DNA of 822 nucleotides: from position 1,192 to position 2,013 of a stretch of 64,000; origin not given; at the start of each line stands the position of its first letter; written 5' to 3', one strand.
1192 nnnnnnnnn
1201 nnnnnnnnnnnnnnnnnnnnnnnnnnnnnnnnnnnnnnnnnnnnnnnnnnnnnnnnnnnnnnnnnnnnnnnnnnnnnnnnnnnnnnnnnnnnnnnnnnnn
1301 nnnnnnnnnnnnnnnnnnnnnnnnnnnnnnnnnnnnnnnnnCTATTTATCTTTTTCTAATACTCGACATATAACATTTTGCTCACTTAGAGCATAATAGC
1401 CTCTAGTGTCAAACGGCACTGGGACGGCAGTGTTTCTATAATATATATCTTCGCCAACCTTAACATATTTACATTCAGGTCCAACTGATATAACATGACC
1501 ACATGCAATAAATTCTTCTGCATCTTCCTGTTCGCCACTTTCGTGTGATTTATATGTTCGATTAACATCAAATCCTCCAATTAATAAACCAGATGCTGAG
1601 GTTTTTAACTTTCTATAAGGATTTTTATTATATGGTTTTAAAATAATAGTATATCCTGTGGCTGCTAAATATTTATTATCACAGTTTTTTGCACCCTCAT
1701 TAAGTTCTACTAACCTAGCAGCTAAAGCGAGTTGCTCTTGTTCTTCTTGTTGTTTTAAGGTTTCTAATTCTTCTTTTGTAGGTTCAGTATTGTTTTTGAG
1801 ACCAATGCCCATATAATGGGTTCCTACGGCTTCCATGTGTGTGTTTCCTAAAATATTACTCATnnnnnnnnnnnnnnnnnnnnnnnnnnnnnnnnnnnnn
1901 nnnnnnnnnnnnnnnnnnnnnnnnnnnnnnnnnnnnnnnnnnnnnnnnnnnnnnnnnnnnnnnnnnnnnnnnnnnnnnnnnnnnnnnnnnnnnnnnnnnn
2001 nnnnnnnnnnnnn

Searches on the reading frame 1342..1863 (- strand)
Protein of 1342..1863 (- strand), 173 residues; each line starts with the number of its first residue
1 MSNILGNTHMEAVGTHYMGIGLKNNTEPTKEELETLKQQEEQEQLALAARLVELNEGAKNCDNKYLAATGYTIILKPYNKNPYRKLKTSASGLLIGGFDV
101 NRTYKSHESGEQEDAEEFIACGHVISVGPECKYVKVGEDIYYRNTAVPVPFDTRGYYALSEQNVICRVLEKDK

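Call 88: find_encoding_contigs(protein=window:1342-1863:-, flank=10000, max_places=3)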
Protein window:1342-1863:- (173 aa): 13 contigs read that carry it; 3 places shown.
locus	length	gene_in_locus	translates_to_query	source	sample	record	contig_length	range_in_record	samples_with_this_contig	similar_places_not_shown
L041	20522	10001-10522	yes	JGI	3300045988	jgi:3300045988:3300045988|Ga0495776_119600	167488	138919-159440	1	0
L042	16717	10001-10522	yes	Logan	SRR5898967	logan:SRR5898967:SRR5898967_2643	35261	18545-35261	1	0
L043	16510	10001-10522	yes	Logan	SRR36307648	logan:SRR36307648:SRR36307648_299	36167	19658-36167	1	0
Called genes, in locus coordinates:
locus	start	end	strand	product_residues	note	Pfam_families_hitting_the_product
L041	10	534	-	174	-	-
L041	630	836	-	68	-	-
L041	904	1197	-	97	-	-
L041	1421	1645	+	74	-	-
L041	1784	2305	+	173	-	-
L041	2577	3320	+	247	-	PF13730:HTH_36, PF13545:HTH_Crp_2 (faint), PF13412:HTH_24 (faint), PF13730:HTH_36 (weak)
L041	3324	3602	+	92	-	-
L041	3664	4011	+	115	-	-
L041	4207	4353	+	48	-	-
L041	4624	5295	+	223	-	-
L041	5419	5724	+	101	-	-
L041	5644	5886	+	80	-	-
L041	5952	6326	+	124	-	-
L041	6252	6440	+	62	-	-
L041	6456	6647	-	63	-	-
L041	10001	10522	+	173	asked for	-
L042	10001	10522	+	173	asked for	-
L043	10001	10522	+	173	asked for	-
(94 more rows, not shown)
